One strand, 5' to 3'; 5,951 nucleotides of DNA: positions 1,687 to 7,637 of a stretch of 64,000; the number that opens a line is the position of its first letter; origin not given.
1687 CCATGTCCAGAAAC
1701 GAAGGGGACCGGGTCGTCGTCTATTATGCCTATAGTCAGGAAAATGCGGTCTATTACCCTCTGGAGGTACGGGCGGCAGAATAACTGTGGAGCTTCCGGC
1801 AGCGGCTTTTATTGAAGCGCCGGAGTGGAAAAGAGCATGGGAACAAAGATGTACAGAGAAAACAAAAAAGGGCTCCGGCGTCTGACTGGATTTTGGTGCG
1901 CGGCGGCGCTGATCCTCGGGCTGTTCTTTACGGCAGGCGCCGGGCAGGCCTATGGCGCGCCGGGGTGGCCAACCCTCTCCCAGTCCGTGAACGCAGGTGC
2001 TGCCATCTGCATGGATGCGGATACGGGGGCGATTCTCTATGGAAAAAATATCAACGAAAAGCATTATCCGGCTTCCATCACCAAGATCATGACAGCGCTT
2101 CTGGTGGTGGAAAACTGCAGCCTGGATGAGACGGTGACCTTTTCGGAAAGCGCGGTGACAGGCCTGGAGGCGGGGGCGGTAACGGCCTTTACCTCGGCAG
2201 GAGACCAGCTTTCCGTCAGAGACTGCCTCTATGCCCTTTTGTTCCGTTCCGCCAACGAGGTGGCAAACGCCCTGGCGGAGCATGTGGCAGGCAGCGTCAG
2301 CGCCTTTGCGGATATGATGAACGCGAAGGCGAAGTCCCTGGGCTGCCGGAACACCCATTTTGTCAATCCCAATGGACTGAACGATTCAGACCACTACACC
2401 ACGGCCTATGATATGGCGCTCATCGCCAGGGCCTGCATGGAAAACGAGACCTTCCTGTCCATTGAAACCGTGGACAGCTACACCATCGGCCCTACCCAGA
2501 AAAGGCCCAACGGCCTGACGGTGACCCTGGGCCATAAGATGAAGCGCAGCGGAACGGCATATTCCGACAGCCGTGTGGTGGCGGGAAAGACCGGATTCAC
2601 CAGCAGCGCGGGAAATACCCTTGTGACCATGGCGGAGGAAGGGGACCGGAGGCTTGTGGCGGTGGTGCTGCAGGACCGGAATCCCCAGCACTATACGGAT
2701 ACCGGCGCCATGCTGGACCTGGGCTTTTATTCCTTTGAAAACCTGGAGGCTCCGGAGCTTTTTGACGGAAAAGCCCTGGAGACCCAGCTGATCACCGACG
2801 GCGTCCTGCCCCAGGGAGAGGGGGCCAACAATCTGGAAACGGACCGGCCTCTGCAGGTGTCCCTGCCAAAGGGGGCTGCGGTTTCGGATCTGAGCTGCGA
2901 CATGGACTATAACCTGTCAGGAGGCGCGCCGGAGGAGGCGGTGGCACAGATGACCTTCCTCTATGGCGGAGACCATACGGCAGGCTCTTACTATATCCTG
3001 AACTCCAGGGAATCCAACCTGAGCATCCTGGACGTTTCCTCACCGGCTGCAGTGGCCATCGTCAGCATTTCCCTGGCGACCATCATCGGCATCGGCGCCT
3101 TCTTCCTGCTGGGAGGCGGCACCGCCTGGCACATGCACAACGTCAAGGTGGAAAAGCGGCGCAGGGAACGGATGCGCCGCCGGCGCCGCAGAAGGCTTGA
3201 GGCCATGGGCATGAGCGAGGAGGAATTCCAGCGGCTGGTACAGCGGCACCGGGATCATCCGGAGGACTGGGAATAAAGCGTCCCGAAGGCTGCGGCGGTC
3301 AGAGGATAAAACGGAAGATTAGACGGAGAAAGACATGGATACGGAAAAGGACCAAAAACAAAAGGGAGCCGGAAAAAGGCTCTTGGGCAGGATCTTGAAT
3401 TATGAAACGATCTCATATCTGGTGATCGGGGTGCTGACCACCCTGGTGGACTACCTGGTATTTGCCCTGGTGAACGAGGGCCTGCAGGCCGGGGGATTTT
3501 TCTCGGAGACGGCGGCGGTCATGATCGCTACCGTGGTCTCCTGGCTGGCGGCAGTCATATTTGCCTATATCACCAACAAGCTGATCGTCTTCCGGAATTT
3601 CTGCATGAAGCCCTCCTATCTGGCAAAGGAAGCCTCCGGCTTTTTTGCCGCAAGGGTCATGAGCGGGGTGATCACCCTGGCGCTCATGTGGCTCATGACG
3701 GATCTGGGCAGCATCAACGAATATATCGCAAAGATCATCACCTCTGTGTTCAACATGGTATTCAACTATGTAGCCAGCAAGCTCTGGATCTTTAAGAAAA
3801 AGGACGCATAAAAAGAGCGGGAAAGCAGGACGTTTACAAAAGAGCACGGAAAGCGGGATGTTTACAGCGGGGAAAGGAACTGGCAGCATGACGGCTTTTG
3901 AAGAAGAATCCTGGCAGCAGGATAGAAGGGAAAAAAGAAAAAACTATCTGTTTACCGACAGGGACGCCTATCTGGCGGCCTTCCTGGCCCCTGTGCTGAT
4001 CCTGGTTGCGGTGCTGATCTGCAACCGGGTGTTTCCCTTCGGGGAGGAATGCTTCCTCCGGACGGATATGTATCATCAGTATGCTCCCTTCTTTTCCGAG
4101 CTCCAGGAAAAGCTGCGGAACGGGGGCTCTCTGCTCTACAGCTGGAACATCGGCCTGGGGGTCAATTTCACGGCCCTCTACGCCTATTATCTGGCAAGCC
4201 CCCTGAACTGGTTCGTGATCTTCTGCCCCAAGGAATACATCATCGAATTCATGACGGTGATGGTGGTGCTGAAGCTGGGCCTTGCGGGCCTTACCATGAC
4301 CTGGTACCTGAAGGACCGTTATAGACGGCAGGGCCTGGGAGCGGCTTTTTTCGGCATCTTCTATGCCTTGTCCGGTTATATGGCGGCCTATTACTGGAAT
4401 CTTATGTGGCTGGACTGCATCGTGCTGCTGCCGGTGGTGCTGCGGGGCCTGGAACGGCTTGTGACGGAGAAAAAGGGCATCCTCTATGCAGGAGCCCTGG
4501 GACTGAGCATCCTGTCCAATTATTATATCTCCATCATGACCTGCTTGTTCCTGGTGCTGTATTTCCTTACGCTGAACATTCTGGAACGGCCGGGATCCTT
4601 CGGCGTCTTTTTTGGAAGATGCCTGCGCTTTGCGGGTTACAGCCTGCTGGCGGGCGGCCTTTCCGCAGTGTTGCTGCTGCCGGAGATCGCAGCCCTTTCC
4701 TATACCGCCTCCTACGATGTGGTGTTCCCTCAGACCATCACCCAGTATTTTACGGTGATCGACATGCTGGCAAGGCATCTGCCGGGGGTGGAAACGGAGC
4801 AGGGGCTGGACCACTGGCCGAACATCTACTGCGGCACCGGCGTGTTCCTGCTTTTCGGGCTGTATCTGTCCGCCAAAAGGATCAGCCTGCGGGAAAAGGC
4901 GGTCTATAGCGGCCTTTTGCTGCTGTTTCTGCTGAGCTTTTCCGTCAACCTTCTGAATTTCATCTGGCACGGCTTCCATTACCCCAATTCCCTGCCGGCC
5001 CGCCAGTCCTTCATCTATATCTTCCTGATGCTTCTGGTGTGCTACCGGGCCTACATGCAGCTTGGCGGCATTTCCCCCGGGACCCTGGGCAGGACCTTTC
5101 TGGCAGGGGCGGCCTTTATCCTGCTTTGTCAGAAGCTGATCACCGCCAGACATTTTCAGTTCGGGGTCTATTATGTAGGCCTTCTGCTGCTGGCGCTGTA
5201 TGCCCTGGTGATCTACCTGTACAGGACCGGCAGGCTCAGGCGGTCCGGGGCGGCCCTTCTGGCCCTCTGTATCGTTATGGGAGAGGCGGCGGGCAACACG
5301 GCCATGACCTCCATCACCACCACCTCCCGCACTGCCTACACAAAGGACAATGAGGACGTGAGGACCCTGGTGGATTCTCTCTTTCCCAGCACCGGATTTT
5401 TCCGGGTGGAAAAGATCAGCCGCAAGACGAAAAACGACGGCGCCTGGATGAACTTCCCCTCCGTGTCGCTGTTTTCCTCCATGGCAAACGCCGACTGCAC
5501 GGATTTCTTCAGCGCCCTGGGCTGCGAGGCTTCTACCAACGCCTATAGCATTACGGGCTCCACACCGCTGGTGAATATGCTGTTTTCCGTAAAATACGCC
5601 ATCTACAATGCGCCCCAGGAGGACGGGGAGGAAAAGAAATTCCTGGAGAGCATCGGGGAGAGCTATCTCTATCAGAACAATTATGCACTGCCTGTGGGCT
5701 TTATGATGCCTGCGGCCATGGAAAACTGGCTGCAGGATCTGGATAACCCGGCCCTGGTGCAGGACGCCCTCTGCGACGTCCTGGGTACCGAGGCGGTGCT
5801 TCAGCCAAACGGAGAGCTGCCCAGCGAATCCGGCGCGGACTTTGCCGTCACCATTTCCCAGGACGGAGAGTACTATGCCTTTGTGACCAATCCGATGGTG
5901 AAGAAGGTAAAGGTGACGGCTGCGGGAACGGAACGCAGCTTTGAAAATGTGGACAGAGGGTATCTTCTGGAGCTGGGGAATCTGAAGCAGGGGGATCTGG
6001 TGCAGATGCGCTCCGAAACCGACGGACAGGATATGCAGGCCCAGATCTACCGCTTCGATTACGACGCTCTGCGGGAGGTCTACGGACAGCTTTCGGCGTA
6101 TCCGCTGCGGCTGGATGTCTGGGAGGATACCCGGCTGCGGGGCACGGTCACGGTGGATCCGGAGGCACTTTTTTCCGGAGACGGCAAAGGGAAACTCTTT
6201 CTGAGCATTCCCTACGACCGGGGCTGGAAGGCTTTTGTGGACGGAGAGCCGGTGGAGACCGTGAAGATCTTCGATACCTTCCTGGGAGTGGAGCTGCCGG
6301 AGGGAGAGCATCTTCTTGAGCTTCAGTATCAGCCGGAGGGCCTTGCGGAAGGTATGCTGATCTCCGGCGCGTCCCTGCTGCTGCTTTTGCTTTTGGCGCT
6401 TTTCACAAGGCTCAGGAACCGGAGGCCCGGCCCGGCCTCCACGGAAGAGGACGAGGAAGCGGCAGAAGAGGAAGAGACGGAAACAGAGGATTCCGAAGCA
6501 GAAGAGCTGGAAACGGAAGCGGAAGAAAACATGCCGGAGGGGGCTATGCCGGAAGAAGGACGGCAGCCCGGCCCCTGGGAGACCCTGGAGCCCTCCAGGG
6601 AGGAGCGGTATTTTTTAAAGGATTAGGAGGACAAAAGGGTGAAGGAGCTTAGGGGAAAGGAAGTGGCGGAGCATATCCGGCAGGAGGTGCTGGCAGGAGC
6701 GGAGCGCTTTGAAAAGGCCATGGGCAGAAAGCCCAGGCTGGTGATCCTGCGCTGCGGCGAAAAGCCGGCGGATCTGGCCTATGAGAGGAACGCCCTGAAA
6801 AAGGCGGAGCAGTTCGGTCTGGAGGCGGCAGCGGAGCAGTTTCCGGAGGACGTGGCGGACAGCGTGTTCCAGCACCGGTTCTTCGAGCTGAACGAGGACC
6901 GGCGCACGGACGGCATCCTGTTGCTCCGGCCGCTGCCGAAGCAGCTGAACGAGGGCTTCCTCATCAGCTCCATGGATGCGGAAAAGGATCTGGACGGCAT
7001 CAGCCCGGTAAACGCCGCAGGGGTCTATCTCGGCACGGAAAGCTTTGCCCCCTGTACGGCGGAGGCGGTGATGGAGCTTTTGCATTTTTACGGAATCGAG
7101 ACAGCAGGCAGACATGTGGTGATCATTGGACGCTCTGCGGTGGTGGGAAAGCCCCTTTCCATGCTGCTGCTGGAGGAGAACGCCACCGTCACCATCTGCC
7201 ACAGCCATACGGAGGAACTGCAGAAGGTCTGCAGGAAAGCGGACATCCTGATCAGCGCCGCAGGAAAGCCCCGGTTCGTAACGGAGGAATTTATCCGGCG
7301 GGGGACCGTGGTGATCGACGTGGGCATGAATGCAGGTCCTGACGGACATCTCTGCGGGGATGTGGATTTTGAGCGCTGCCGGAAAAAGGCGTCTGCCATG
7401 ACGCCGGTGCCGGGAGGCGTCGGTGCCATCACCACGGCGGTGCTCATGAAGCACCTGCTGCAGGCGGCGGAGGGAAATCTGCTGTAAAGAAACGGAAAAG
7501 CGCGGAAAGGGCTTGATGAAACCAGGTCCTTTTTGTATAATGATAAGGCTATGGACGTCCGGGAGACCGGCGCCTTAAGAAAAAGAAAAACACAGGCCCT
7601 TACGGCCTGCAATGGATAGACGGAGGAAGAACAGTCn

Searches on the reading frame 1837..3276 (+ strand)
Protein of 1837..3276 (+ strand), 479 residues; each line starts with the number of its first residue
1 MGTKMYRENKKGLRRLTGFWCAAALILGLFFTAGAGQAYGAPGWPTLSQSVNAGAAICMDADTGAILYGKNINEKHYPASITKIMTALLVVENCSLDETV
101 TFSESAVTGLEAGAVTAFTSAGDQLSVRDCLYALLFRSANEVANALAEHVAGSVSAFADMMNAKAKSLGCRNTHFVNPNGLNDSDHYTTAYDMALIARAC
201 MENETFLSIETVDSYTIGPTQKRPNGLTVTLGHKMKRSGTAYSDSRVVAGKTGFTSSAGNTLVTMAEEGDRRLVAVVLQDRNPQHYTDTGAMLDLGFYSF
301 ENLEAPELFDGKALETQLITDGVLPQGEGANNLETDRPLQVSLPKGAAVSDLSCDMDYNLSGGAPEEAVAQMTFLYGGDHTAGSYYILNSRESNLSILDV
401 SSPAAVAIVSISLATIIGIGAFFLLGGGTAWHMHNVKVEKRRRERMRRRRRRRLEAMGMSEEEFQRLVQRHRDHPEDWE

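Call 76: search_protein_families(library=pfam, proteins=[window:1837-3276:+], max_evalue=0.00001)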
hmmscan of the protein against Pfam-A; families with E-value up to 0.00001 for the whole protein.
window:1837-3276:+ (479 aa): 2 families
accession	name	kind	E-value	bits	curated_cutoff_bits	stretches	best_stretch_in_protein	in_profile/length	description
PF00768.25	Peptidase_S11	-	1.2e-58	198.8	27.6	1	49-281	8-238/239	D-alanyl-D-alanine carboxypeptidase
PF13354.11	Beta-lactamase2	-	4.6e-11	42.9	22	1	59-205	5-151/214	Beta-lactamase enzyme family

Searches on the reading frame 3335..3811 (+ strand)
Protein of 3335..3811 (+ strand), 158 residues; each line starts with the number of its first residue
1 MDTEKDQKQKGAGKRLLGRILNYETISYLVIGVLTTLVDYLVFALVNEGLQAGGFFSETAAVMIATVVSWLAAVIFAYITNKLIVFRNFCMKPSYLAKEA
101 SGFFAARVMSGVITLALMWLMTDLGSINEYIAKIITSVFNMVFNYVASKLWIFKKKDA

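Call 76: search_protein_families(library=pfam, proteins=[window:3335-3811:+], max_evalue=0.00001)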
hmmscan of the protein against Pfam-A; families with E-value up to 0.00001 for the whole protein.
window:3335-3811:+ (158 aa): 1 family
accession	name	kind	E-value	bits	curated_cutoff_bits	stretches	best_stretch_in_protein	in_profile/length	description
PF04138.20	GtrA_DPMS_TM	-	2.7e-20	73.1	26.1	1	28-153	2-117/117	GtrA/DPMS, transmembrane domain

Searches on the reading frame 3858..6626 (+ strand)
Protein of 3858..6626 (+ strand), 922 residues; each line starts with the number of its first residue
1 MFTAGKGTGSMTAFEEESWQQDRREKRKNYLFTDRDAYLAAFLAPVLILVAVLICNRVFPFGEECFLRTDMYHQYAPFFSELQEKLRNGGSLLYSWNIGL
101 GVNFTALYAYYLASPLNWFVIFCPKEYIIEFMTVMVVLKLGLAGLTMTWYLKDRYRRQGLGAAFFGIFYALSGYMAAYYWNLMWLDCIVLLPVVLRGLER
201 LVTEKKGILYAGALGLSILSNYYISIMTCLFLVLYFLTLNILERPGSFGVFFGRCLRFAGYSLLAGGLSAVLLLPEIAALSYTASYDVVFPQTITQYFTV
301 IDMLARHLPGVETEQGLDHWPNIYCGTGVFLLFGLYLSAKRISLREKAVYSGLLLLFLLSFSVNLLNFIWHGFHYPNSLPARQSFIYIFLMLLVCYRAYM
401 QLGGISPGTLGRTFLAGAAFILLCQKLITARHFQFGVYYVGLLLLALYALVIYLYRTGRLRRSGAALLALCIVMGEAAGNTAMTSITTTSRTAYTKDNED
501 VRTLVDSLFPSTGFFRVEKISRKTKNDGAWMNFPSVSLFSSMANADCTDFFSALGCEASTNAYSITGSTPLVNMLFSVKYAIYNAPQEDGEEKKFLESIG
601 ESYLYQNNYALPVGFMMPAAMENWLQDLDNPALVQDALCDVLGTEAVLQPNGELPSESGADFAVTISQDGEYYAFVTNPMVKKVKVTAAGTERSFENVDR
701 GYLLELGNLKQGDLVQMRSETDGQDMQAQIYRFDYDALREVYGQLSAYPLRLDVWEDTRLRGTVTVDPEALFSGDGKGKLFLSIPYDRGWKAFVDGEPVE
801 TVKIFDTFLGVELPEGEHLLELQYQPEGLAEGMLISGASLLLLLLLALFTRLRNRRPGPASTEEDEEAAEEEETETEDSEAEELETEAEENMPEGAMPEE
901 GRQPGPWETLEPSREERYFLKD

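Call 76: search_protein_families(library=pfam, proteins=[window:3858-6626:+], max_evalue=0.00001)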
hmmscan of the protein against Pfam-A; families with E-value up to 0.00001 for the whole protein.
window:3858-6626:+ (922 aa): 1 family
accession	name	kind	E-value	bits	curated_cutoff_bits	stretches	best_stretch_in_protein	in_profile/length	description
PF09586.16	YfhO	-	3.1e-160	535.7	28.5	1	41-836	1-835/835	Bacterial membrane protein YfhO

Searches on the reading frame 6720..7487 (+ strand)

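Call 76: search_protein_families(library=pfam, proteins=[window:6720-7487:+], max_evalue=0.00001)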
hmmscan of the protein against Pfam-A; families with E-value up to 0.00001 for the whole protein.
window:6720-7487:+ (255 aa): 2 families
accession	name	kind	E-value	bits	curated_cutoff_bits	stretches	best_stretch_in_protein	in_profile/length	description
PF02882.25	THF_DHG_CYH_C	-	1.4e-63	213.4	27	1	96-251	2-157/160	Tetrahydrofolate dehydrogenase/cyclohydrolase, NAD(P)-binding domain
PF00763.28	THF_DHG_CYH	-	4.2e-19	69.3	32.8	1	2-92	25-115/115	Tetrahydrofolate dehydrogenase/cyclohydrolase, catalytic domain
